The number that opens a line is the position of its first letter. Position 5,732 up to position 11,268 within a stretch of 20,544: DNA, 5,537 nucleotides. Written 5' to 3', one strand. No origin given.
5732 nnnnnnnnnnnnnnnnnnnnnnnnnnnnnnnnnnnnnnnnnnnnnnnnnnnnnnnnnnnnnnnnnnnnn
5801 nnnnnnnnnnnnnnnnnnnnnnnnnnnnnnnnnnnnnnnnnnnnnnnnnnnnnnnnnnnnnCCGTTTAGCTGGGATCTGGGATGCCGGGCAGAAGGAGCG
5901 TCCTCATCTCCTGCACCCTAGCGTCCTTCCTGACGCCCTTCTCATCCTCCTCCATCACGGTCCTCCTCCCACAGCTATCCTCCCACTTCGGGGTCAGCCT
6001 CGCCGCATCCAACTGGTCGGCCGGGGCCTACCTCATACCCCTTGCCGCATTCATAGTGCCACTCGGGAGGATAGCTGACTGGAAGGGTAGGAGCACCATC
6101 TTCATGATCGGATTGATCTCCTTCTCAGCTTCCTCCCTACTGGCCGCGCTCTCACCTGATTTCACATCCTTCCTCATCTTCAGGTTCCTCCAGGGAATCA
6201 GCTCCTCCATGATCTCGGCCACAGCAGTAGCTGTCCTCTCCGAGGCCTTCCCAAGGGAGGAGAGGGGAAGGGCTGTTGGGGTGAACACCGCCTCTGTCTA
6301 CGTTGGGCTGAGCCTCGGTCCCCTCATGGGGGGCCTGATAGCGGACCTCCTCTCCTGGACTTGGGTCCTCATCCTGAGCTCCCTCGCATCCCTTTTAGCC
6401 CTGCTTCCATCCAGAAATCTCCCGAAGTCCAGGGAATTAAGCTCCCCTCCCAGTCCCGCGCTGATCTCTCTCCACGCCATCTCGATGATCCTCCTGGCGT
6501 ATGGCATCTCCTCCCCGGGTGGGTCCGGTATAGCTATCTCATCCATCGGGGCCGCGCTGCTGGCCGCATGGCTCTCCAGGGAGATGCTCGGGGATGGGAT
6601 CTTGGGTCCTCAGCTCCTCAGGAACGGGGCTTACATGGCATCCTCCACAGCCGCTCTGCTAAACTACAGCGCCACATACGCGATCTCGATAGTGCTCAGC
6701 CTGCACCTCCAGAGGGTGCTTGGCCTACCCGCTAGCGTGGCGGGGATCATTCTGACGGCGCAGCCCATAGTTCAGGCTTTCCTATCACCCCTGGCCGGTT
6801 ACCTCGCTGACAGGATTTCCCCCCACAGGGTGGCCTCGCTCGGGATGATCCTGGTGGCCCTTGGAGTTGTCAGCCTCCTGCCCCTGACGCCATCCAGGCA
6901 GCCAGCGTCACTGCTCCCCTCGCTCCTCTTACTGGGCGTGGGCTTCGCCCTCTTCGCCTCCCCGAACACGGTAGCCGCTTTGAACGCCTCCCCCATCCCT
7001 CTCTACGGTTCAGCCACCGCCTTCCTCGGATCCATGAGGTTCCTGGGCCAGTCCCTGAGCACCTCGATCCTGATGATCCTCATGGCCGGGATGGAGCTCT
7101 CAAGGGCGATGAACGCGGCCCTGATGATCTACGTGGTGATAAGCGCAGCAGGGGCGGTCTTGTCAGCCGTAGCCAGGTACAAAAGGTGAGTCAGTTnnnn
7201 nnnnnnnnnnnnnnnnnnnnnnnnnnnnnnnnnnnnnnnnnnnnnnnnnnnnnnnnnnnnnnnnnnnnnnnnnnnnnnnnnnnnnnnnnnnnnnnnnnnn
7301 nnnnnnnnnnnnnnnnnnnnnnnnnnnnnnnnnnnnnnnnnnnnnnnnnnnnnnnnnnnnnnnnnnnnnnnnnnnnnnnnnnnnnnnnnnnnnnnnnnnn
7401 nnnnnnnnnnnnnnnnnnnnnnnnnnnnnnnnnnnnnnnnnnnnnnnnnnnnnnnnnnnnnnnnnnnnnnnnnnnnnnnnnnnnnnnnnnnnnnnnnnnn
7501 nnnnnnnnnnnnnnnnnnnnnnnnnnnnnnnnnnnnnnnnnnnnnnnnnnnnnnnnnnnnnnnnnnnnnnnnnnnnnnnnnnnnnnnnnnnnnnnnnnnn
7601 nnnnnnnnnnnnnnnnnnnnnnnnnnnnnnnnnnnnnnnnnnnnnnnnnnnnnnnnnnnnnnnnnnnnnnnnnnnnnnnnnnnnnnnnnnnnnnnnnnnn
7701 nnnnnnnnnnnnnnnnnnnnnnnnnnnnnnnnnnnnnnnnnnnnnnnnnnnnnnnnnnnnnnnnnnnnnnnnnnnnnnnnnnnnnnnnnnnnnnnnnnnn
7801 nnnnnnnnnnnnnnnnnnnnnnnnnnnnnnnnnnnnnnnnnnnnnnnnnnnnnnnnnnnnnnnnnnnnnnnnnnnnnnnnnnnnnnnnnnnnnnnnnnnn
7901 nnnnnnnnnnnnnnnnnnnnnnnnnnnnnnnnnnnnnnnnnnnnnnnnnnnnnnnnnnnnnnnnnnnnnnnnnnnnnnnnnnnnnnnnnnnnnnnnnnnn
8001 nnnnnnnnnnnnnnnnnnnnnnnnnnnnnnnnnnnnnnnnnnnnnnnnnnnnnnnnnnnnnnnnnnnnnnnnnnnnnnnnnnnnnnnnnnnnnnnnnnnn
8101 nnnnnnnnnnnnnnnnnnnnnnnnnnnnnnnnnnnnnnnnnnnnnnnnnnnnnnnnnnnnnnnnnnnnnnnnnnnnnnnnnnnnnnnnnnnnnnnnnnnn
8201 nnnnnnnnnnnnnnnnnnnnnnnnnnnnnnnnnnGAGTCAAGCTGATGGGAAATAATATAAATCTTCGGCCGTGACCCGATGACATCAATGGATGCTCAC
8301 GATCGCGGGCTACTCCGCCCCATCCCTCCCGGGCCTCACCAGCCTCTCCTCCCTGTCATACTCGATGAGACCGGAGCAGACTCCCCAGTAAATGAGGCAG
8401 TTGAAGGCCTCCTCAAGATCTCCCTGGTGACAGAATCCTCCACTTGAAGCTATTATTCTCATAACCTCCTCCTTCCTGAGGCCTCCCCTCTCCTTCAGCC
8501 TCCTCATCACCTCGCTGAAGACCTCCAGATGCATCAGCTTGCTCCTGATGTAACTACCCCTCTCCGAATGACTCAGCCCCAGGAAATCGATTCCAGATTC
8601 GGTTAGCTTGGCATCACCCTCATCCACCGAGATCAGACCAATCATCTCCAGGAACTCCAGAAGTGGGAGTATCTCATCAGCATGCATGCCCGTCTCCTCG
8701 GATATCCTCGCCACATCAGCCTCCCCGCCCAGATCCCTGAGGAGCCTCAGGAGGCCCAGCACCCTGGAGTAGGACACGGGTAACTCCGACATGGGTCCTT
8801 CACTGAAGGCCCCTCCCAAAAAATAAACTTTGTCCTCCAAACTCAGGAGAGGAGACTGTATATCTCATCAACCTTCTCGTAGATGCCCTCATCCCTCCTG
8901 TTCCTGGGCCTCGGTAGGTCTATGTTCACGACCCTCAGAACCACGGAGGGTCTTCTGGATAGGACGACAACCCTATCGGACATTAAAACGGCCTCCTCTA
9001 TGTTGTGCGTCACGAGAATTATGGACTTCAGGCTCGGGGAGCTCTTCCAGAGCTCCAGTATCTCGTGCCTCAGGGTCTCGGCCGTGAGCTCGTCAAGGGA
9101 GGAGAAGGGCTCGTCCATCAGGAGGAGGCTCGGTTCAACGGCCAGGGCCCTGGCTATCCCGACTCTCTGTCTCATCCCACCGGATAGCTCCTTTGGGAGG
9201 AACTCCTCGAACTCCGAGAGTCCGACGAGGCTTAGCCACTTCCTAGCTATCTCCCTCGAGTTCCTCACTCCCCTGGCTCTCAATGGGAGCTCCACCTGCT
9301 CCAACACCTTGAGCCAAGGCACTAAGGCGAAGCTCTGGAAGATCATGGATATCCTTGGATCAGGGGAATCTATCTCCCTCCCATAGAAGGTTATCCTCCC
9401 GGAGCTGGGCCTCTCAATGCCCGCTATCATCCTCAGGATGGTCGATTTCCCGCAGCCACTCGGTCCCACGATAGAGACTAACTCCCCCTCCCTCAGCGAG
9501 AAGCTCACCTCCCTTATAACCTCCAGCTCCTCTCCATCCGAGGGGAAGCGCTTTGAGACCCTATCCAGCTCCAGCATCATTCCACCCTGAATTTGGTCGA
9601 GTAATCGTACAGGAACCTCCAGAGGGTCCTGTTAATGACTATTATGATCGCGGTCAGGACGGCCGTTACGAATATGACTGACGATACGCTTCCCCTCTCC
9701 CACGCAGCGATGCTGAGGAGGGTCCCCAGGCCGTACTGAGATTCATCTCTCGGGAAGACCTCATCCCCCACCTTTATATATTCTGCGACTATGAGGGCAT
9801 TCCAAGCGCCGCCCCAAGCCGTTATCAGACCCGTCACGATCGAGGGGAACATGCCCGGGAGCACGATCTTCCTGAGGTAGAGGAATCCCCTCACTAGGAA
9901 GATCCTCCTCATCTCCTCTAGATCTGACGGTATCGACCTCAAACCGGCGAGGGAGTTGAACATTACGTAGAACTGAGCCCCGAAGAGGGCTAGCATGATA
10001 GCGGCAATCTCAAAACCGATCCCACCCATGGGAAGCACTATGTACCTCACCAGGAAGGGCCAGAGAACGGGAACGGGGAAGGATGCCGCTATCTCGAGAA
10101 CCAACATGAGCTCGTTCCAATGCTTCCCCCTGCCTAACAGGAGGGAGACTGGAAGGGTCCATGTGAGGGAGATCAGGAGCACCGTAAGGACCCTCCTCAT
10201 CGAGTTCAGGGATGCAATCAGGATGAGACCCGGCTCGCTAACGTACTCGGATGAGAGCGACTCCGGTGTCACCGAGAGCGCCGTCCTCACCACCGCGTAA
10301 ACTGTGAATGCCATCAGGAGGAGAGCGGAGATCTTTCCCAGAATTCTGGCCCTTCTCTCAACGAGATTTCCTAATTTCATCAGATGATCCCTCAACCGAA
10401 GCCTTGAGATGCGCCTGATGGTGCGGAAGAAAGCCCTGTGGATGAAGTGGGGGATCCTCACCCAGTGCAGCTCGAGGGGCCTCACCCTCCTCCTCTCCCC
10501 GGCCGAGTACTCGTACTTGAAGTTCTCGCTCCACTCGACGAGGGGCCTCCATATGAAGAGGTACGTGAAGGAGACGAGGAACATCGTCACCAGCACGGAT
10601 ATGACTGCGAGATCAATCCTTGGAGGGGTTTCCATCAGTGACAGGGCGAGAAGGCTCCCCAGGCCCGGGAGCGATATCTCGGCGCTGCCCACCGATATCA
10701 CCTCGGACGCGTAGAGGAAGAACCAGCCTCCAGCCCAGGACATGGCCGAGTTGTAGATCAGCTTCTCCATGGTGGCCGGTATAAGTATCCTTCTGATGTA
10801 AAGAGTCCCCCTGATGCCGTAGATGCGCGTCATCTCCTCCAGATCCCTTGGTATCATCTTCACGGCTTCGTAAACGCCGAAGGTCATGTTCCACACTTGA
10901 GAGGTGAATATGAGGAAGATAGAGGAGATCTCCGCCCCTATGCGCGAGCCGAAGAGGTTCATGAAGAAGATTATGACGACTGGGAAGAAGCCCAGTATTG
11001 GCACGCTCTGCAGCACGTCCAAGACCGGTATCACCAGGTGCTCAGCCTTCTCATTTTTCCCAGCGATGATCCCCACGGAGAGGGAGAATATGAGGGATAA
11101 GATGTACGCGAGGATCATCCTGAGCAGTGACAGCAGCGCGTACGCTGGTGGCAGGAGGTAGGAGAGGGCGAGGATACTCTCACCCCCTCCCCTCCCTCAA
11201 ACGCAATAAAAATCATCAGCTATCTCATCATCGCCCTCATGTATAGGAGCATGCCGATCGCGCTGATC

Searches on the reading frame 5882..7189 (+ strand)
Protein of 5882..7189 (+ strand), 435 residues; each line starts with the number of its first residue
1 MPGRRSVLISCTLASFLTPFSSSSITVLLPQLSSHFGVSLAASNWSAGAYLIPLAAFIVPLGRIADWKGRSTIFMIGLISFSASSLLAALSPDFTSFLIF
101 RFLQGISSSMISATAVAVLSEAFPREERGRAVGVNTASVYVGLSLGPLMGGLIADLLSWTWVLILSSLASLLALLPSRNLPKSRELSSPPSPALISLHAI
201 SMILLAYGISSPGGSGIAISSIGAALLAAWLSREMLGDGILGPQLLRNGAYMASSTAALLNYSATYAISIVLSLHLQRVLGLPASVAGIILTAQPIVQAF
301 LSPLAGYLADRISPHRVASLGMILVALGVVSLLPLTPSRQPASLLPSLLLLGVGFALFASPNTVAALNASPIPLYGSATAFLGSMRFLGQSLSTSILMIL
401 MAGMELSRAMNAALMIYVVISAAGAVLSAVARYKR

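Call 9: search_protein_families(library=pfam, proteins=[window:5882-7189:+], max_evalue=0.001)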
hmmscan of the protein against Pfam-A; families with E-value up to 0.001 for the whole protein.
window:5882-7189:+ (435 aa): 4 families
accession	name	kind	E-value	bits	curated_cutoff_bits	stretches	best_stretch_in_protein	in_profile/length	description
PF07690.21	MFS_1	-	1.2e-48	166.3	33.4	2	12-187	2-179/347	Major Facilitator Superfamily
PF00083.30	Sugar_tr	-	1e-10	41.5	22.3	1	59-181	64-192/452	Sugar (and other) transporter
PF12832.13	MFS_1_like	-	2.8e-07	30.3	25.2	1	61-160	267-368/373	MFS_1 like family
PF05977.19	MFS_3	-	0.00019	20.5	27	1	51-174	55-186/524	Transmembrane secretion effector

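Call 41: search_protein_families(library=ncbifam, proteins=[window:5882-7189:+], max_evalue=0.001)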
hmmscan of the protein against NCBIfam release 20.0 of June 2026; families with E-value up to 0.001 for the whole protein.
window:5882-7189:+ (435 aa): 68 families (the best 25 are shown)
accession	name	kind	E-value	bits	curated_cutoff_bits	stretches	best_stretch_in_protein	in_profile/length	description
TIGR00711.1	efflux_EmrB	subfamily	4.2e-44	151.1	230.2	1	7-401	3-408/485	DHA2 family efflux MFS transporter permease subunit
NF000218.1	FexA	exception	5.5e-23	81.3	900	1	11-429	26-457/475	chloramphenicol/florfenicol efflux MFS transporter FexA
NF040856.1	FexB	exception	1.3e-20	73.6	950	1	23-402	31-421/469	chloramphenicol/florfenicol efflux MFS transporter FexB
TIGR00880.1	2_A_01_02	superfamily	7.6e-20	71.5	131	1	60-174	16-131/141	multidrug resistance protein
NF012175.1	tet_MFS_L_K_45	equivalog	2.5e-19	69.4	650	1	8-168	2-163/444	Tet(L)/Tet(K)/Tet(45) family tetracycline efflux MFS transporter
TIGR00881.1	2A0104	subfamily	2.8e-19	69.4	407.75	2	60-186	49-180/379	phosphoglycerate transporter protein PgtP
NF000060.1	MFS_efflux_LmrB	exception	3.5e-19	69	800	2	7-176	18-187/479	lincomycin efflux MFS transporter Lmr(B)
TIGR00710.1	efflux_Bcr_CflA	subfamily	5.8e-19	68.8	200.9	1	15-176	14-175/385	Bcr/CflA family efflux MFS transporter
NF000391.1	EmrB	exception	5.5e-18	64.9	925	1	8-210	13-211/501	multidrug efflux MFS transporter permease subunit EmrB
NF000031.1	MFS_efflux_LmrA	exception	5.7e-18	64.9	850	1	20-368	45-404/484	lincomycin efflux MFS transporter Lmr(A)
TIGR00895.1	2A0115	subfamily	1e-17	64.2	418.55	1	6-184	17-196/398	aromatic acid/H+ symport family MFS transporter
TIGR00893.1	2A0114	subfamily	3e-17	62.7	395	2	30-172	18-160/399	D-galactonate transporter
NF012183.0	tet_MFS_K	exception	3.5e-17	62.5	925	1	6-168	14-177/459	tetracycline efflux MFS transporter Tet(K)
NF052292.1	efflux_CraA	equivalog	7.8e-17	61.4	725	1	32-175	41-184/409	chloramphenicol efflux MFS transporter CraA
NF011571.1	PRK14995.1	subfamily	1.2e-16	60.6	701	1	25-402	25-412/493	SmvA family efflux MFS transporter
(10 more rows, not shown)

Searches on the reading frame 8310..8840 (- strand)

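Call 9: search_protein_families(library=pfam, proteins=[window:8310-8840:-], max_evalue=0.001)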
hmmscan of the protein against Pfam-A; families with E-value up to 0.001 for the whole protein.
window:8310-8840:- (176 aa): 1 family
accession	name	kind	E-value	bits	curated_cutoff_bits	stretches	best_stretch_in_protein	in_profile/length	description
PF09821.14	AAA_assoc_C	-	4.9e-22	79.2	27.6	1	45-162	2-119/119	C-terminal AAA-associated domain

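Call 41: search_protein_families(library=ncbifam, proteins=[window:8310-8840:-], max_evalue=0.001)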
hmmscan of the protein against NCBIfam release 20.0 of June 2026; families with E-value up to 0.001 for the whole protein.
window:8310-8840:- (176 aa): 0 families

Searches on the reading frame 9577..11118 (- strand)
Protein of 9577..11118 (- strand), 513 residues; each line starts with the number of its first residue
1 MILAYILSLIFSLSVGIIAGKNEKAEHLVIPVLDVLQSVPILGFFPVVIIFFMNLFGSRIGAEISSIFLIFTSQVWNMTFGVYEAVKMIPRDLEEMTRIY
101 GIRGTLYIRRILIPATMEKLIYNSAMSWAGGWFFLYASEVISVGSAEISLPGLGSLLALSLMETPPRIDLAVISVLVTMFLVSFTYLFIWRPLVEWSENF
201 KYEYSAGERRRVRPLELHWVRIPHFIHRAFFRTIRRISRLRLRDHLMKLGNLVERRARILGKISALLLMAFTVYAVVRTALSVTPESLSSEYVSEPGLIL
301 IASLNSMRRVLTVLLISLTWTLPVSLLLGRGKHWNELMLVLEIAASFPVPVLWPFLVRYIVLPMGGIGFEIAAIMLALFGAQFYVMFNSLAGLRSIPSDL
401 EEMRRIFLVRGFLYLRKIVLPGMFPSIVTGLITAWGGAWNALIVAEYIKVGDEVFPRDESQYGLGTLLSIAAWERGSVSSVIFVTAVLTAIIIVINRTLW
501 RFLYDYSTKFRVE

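Call 9: search_protein_families(library=pfam, proteins=[window:9577-11118:-], max_evalue=0.001)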
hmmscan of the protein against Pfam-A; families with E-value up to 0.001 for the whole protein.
window:9577-11118:- (513 aa): 1 family
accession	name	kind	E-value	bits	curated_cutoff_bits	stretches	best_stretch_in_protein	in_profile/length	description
PF00528.27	BPD_transp_1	-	3.6e-26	92.5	26.4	2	337-497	20-176/184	Binding-protein-dependent transport system inner membrane component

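Call 41: search_protein_families(library=ncbifam, proteins=[window:9577-11118:-], max_evalue=0.001)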
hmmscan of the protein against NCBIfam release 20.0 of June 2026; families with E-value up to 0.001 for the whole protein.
window:9577-11118:- (513 aa): 9 families
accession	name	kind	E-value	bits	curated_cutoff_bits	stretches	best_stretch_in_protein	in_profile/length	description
NF040733.1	ABC_perm_U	equivalog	1.2e-20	74.1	295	2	5-197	69-249/251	ABC transporter permease subunit SaoP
TIGR01183.1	ntrB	equivalog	1.3e-20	74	209.05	2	4-144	29-162/202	nitrate ABC transporter permease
NF008470.0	PRK11365.1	equivalog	2.3e-18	66.6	347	2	309-450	68-204/263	aliphatic sulfonate ABC transporter permease SsuC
NF007545.0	PRK10160.1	equivalog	6.4e-08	32.3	342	1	2-144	88-223/275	taurine ABC transporter permease TauC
TIGR03416.1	ABC_choXWV_perm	equivalog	4e-06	26.5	363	1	2-120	96-207/267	choline ABC transporter permease subunit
TIGR01581.1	Mo_ABC_porter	hypoth_equivalog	5.5e-05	22.7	210.3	0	368-436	100-169/225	ABC transporter permease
NF008196.0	PRK10952.1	equivalog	6.3e-05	21.9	439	0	4-122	156-267/356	glycine betaine/L-proline ABC transporter permease ProW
NF008049.0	PRK10782.1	subfamily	0.00036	20.3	212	0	21-125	48-151/217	methionine ABC transporter permease MetI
TIGR02141.1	modB_ABC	equivalog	0.00089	18.9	182.6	1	367-435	76-145/208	molybdate ABC transporter permease subunit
